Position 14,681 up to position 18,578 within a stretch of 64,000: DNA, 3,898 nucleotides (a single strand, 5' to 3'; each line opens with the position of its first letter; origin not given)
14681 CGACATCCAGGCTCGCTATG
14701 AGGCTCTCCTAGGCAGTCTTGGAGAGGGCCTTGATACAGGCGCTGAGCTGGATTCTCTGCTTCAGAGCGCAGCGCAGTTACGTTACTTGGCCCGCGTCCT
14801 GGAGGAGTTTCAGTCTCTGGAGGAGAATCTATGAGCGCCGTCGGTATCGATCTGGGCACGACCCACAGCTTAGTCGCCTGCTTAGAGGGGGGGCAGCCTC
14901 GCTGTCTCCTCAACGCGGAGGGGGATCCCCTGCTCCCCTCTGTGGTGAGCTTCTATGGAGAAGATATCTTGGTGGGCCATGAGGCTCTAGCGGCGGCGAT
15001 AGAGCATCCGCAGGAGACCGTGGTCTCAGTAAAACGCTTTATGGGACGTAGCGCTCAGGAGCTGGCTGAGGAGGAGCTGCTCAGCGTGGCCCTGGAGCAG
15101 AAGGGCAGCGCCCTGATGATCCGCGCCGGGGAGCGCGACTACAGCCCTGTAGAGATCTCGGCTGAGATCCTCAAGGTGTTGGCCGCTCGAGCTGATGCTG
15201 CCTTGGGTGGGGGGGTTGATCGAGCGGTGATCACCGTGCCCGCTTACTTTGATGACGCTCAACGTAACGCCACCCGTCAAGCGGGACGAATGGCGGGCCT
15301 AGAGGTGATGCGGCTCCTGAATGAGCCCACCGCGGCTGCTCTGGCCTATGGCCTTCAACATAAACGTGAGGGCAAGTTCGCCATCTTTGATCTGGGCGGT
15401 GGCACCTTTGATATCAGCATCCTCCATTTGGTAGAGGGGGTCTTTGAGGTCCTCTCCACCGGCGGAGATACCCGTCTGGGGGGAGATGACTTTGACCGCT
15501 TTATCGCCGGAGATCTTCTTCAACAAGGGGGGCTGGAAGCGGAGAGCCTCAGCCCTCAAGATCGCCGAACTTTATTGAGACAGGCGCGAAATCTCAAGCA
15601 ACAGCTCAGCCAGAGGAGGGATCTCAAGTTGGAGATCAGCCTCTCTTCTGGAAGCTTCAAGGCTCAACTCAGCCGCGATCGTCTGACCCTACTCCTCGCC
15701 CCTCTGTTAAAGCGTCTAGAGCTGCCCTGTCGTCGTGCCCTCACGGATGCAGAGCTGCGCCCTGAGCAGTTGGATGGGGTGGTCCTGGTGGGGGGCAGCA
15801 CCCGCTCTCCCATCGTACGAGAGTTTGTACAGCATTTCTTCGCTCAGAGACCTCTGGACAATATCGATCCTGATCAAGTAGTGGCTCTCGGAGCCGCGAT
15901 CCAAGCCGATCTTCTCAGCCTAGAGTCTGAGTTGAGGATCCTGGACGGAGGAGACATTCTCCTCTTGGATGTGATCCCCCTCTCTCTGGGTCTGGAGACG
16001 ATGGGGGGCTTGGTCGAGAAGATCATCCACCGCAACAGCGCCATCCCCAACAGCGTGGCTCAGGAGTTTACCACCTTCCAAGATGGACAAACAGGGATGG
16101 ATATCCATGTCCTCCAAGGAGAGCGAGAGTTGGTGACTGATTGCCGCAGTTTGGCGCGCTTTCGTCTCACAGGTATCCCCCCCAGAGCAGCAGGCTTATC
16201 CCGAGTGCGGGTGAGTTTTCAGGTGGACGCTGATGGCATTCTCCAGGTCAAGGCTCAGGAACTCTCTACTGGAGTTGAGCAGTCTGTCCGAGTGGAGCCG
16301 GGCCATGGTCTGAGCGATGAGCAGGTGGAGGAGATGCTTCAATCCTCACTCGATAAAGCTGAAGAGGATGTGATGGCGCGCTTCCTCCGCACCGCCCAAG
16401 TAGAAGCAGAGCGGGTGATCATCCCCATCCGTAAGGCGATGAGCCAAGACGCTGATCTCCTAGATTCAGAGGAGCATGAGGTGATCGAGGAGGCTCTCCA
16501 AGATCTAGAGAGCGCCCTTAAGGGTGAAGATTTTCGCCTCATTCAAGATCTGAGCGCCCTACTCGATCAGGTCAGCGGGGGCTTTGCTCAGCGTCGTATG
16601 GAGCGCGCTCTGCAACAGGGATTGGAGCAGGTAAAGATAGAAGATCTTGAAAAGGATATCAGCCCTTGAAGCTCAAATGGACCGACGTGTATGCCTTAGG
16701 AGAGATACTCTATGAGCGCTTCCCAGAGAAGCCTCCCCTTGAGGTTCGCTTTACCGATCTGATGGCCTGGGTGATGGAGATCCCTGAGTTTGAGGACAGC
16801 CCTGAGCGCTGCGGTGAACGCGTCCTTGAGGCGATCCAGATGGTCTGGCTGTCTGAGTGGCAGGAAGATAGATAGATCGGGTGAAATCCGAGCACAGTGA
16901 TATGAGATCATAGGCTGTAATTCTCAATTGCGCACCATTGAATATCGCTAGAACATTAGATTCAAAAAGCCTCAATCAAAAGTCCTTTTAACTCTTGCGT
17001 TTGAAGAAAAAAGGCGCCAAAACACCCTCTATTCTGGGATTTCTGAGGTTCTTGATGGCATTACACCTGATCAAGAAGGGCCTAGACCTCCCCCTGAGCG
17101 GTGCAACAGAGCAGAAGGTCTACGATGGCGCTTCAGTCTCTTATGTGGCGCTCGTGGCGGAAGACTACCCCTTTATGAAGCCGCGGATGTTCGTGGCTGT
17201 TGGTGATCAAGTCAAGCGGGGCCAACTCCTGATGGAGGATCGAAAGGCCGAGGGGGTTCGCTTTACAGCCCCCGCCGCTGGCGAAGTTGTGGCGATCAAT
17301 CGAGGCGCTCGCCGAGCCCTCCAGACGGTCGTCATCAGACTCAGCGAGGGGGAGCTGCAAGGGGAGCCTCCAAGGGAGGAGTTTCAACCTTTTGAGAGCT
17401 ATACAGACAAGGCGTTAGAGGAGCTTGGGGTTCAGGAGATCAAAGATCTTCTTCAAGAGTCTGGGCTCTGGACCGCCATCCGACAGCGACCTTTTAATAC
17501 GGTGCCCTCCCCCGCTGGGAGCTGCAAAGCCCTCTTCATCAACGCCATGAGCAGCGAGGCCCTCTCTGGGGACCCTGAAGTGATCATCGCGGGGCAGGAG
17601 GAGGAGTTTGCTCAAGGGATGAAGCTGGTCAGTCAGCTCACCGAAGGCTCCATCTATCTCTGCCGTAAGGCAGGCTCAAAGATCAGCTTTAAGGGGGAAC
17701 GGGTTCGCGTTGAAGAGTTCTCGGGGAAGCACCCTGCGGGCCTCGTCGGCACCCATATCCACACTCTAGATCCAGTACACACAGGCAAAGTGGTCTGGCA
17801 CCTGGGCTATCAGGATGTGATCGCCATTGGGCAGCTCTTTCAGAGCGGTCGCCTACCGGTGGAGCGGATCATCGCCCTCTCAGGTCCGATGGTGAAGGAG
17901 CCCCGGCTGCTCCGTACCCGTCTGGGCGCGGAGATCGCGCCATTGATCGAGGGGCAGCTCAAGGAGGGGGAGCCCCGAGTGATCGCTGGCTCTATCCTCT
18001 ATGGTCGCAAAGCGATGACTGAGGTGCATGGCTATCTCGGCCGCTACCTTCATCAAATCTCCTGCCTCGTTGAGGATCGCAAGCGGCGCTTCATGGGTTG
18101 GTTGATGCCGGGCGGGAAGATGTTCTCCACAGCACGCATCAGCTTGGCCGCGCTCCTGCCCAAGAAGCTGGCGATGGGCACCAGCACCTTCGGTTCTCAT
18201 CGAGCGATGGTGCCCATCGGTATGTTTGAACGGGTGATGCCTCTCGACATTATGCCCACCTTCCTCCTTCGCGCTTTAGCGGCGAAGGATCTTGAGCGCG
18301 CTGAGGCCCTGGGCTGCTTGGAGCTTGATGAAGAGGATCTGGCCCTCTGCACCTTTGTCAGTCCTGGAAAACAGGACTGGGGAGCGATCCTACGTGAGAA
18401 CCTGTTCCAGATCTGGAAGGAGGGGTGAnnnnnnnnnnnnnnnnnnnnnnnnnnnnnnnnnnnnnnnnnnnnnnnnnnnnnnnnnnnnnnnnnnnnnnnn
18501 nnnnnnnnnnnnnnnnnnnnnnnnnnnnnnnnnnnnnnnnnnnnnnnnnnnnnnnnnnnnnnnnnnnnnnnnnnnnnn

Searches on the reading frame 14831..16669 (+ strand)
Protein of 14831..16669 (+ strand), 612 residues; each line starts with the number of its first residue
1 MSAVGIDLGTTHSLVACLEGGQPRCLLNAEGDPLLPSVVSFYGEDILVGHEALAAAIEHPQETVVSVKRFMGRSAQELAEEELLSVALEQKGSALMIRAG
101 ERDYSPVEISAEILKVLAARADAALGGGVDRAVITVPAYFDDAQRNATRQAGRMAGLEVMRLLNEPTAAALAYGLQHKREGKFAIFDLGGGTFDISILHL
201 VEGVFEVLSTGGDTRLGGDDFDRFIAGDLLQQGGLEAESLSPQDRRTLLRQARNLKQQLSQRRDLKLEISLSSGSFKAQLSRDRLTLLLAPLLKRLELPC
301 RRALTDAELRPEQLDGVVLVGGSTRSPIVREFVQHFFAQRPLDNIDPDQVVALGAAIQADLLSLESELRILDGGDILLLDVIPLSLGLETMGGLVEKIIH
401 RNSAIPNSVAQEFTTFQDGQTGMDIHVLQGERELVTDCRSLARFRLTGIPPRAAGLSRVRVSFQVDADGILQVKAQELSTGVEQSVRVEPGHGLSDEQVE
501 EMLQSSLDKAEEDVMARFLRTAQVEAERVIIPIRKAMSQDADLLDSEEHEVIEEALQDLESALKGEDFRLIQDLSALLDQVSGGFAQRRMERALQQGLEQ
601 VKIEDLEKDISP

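Call 53: search_protein_families(library=pfam, proteins=[window:14831-16669:+], max_evalue=0.00001)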
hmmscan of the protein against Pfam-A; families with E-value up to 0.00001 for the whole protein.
window:14831-16669:+ (612 aa): 2 families
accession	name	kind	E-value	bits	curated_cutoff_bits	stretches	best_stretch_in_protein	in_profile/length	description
PF00012.26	HSP70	-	4.8e-174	580.3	20.6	1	3-589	1-597/599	Hsp70 protein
PF06723.19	MreB_Mbl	-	5.7e-11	42.3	27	1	107-226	71-185/327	MreB/Mbl protein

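Call 54: find_homologous_proteins(query=window:14831-16669:+, max_evalue=1e-50)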
Query window:14831-16669:+ (612 aa): 8000 proteins with E <= 1e-50 among 8000 candidates; the best 120 are listed.
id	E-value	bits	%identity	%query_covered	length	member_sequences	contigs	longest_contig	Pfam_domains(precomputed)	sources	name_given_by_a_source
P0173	0.0e+0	1296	100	100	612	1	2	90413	PF00012.27,PF06723.20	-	-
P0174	7.4e-241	819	65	100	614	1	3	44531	PF00012.27,PF06723.20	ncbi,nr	ncbi:Fe-S protein assembly chaperone HscA [Myxococcota bacterium]|nr:Fe-S protein assembly chaperone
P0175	3.8e-239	813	65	100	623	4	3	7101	PF00012.27,PF06723.20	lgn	-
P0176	3.3e-237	807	65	100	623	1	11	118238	PF00012.27,PF06723.20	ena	-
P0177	8.3e-237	805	64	100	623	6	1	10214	PF00012.27,PF06723.20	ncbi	-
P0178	1.2e-236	805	65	100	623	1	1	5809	PF00012.27,PF06723.20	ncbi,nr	ncbi:MAG: Fe-S protein assembly chaperone HscA [Myxococcales bacterium]|nr:Fe-S protein assembly cha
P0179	1.3e-234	798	64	100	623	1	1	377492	PF00012.27,PF06723.20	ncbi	-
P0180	8.8e-234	795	64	99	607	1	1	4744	PF00012.27,PF06723.20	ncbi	-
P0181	4.1e-233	793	64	99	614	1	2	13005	PF00012.27,PF06723.20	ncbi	-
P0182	1.6e-231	788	64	99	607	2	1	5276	PF00012.27,PF06723.20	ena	-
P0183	2.5e-231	787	63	100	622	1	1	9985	PF00012.27,PF06723.20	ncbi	-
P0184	1.0e-229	782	63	100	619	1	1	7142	PF00012.27,PF06723.20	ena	-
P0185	6.8e-228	776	62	100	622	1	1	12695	PF00012.27,PF06723.20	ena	-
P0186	1.7e-227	775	62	100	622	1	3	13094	PF00012.27,PF06723.20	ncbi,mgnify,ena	mgnify:CR=1 FL=1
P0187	4.1e-227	773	62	100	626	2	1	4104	PF00012.27,PF06723.20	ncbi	-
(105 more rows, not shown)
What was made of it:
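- Closest known: Cyanobacterial DGRs diversifying Ser/Thr-kinase-CLec proteins, with remnant cassettes. Different: The phylum is different (Myxococcota; call 54).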

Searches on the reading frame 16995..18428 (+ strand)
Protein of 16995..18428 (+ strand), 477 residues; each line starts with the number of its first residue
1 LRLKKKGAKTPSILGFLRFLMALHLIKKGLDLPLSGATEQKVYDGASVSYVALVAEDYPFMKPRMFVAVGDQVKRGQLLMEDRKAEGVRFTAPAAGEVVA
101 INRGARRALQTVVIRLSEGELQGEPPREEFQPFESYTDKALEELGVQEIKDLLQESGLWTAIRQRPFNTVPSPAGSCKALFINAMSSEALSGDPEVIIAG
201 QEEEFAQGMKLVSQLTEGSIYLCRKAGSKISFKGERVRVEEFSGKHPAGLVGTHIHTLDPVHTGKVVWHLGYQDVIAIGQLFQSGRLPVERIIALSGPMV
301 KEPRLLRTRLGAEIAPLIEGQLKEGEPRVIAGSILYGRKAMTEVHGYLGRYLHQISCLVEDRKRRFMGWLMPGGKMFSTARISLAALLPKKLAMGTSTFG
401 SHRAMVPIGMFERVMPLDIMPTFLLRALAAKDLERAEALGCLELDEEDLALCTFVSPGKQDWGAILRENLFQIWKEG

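Call 53: search_protein_families(library=pfam, proteins=[window:16995-18428:+], max_evalue=0.00001)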
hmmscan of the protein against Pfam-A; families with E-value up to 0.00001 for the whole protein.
window:16995-18428:+ (477 aa): 3 families
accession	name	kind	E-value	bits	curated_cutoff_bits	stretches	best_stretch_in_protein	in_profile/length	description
PF24836.1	NQRA_2nd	-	1.6e-50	171.5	25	1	147-287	4-145/145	NqrA second alpha/beta domain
PF05896.17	NQRA_N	-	2.3e-34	117.9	25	1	26-116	3-93/94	NqrA N-terminal barrel-sandwich hybrid domain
PF11973.14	NQRA_SLBB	-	3.3e-19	69.6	27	1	292-340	1-49/51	NQRA C-terminal domain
